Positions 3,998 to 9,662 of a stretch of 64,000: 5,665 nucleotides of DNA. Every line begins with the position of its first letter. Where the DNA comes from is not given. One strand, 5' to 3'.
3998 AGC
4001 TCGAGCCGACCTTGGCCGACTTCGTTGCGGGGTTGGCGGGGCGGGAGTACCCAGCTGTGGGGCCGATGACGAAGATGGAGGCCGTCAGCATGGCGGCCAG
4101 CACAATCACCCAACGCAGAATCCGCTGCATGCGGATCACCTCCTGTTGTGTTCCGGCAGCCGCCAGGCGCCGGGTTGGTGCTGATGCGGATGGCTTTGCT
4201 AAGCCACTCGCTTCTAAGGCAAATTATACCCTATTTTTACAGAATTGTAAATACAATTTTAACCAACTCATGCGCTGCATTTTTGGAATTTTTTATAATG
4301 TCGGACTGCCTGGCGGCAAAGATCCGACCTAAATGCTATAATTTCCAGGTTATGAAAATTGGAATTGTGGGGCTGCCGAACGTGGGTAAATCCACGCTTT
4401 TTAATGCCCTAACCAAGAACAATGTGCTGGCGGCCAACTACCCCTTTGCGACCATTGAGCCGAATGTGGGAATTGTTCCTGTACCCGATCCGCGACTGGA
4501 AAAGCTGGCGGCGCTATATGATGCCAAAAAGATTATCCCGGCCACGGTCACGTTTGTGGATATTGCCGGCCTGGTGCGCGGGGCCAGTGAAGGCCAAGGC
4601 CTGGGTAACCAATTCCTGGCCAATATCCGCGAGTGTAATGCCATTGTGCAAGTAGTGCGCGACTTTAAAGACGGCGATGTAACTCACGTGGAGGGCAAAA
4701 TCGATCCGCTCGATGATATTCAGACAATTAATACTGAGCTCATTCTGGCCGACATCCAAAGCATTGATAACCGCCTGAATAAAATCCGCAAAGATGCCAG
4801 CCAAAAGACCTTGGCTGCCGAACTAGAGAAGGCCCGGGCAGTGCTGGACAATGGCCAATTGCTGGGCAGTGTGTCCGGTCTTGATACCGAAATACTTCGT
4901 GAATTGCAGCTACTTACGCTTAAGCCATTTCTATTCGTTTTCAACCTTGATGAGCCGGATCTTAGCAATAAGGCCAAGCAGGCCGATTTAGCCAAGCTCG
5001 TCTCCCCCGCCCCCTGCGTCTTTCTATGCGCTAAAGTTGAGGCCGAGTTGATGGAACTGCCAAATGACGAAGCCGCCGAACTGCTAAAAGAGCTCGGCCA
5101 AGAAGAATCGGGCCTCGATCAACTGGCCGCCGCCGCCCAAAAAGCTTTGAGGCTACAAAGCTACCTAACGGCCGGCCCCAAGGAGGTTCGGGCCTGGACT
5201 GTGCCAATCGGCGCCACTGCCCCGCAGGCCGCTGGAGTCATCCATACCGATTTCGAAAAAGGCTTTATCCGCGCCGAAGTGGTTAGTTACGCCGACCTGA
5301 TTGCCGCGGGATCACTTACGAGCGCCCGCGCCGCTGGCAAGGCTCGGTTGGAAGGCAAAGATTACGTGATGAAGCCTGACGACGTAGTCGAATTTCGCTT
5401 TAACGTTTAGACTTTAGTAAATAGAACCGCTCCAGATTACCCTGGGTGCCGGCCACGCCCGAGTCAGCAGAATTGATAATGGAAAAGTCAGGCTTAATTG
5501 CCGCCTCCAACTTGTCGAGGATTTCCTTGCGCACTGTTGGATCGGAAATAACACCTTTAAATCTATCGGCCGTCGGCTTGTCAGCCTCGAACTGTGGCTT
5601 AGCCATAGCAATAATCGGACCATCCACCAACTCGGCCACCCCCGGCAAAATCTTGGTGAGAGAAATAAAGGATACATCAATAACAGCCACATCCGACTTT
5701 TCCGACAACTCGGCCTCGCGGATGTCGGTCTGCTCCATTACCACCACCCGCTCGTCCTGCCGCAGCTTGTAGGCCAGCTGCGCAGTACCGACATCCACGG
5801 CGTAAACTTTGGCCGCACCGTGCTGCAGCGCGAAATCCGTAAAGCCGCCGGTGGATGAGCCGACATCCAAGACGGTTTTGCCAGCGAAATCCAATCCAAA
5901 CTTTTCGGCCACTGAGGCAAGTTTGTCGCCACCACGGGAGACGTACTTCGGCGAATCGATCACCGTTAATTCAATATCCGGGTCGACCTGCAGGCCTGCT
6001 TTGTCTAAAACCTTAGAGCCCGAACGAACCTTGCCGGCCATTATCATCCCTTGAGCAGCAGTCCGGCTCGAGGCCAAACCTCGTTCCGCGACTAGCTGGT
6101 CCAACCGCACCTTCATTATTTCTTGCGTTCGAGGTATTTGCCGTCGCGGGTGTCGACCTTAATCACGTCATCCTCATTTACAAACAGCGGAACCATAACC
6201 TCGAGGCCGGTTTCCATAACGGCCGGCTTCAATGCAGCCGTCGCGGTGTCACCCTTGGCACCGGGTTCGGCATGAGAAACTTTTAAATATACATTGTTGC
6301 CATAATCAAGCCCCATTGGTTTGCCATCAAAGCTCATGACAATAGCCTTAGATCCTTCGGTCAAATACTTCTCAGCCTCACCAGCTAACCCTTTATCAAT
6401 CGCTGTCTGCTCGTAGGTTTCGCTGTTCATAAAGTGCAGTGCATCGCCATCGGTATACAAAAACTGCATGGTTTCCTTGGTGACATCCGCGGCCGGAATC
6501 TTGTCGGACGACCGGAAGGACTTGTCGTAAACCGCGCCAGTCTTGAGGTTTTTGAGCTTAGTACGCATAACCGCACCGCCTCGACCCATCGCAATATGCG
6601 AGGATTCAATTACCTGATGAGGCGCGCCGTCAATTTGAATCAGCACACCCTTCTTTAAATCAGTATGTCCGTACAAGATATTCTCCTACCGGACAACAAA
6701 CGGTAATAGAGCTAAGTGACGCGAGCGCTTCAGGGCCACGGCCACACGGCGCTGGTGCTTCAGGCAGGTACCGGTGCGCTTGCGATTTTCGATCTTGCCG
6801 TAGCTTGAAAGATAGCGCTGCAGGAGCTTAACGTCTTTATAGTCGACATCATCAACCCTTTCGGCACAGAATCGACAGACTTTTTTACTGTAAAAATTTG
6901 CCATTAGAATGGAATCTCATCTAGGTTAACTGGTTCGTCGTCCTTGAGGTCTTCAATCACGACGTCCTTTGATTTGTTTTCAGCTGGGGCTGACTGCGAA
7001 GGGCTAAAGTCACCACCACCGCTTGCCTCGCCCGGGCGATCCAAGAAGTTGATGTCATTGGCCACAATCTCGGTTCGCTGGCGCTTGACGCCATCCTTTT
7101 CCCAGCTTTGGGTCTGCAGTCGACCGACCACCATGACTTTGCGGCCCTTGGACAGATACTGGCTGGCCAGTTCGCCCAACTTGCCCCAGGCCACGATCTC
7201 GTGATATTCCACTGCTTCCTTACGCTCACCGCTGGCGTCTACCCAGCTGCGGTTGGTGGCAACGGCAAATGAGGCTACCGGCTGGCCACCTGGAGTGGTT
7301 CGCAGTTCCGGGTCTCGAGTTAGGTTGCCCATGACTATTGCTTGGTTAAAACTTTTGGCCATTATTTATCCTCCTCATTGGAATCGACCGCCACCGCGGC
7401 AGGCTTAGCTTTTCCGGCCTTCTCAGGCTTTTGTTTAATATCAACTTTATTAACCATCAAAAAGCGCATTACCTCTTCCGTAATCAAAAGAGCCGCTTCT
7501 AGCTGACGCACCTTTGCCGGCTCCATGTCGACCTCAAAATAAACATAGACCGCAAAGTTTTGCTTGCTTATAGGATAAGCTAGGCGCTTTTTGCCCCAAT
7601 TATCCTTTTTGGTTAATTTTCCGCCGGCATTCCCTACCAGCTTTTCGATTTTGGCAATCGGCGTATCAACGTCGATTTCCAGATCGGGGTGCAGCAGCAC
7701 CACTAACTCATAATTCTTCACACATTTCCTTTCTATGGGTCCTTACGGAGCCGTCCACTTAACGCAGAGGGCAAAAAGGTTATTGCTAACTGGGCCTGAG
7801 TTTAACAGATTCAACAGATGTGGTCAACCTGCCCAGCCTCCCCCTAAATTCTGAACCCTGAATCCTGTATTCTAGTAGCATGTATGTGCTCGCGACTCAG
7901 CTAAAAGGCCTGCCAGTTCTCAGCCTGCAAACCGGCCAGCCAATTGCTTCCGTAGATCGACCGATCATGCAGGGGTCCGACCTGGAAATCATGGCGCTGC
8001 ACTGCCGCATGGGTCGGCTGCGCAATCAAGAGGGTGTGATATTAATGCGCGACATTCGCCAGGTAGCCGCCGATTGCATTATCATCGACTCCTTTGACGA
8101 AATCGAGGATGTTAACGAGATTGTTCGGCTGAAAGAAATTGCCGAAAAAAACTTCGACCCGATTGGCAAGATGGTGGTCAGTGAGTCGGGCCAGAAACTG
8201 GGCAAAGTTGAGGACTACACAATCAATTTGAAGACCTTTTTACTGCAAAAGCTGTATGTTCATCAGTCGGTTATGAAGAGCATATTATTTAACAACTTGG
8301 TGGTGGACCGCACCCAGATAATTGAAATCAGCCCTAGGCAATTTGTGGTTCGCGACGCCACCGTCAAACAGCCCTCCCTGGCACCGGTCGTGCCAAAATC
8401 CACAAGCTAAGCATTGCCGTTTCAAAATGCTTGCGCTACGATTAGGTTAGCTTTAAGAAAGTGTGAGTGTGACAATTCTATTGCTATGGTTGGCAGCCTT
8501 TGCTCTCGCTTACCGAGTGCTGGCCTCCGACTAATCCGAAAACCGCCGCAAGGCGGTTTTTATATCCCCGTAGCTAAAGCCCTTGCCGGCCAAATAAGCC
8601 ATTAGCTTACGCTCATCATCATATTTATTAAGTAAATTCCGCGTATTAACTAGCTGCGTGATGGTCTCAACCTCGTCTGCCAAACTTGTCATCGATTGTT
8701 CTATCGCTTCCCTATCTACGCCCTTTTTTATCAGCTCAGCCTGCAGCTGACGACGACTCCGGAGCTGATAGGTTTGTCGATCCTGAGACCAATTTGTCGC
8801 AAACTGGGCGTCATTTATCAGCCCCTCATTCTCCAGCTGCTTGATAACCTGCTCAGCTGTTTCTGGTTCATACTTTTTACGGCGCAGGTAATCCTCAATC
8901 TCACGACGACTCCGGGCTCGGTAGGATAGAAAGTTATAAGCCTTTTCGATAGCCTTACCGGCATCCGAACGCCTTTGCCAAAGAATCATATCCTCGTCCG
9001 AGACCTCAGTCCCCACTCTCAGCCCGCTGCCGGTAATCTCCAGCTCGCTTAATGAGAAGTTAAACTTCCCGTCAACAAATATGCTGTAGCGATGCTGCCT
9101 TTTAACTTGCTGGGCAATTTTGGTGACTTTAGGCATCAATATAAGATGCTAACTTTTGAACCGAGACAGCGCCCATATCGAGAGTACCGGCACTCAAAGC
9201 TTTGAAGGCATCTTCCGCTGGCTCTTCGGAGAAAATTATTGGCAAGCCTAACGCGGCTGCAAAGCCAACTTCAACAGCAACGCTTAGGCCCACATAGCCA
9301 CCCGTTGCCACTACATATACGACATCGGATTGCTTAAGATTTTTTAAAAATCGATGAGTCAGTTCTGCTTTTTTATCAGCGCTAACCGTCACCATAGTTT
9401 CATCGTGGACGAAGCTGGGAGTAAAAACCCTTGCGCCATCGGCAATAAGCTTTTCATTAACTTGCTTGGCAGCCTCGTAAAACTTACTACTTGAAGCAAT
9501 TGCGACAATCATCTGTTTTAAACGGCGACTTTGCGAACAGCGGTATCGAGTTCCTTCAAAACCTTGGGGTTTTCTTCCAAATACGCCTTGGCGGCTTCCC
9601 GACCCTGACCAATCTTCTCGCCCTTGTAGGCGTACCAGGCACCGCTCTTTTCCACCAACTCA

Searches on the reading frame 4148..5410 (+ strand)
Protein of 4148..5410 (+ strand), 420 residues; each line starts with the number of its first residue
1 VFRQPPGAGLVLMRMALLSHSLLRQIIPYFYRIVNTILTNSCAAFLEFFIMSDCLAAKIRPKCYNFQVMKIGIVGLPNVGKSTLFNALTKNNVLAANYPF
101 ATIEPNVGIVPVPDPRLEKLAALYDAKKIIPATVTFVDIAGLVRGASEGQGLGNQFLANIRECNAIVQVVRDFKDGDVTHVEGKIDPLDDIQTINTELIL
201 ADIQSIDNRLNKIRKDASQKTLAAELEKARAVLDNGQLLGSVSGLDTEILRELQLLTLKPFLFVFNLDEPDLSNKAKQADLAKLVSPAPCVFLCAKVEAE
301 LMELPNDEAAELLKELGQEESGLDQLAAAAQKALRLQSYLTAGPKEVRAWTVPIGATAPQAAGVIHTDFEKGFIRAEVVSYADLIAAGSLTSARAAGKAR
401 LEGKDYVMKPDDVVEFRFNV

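Call 73: find_encoding_contigs(protein=window:4148-5410:+, flank=10000, max_places=3)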
Protein window:4148-5410:+ (420 aa): 1 contig read that carries it; 1 place shown.
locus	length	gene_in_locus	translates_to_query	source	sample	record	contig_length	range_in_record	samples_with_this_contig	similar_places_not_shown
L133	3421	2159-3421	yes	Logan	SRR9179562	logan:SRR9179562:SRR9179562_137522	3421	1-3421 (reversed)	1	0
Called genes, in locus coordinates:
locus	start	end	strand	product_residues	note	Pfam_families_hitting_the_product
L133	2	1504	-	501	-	?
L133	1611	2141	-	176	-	-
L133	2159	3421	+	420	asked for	PF01926:MMR_HSR1, PF02421:FeoB_N, PF06071:YchF-GTPase_C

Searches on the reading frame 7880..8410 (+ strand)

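Call 40: search_protein_families(library=pfam, proteins=[window:7880-8410:+], max_evalue=0.01)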
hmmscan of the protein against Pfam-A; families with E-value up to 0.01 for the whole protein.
window:7880-8410:+ (176 aa): 1 family
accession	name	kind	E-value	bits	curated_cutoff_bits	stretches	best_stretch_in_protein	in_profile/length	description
PF05239.21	PRC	-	1.5e-05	25.4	21.2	1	93-119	8-34/78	PRC-barrel domain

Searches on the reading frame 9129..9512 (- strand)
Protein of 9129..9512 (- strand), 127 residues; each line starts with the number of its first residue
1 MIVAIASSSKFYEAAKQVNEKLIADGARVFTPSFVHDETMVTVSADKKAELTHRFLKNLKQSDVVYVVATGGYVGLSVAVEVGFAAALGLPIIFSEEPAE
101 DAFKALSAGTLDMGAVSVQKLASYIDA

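Call 40: search_protein_families(library=pfam, proteins=[window:9129-9512:-], max_evalue=0.01)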
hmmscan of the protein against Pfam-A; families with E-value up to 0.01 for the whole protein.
window:9129-9512:- (127 aa): 2 families
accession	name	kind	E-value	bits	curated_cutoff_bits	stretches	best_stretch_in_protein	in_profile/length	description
PF05014.21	Nuc_deoxyrib_tr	-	1.5e-06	28.8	28.8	1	13-95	15-96/117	Nucleoside 2-deoxyribosyltransferase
PF00497.25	SBP_bac_3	-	0.0061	16.8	26.4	0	65-116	13-64/132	Bacterial extracellular solute-binding proteins, family 3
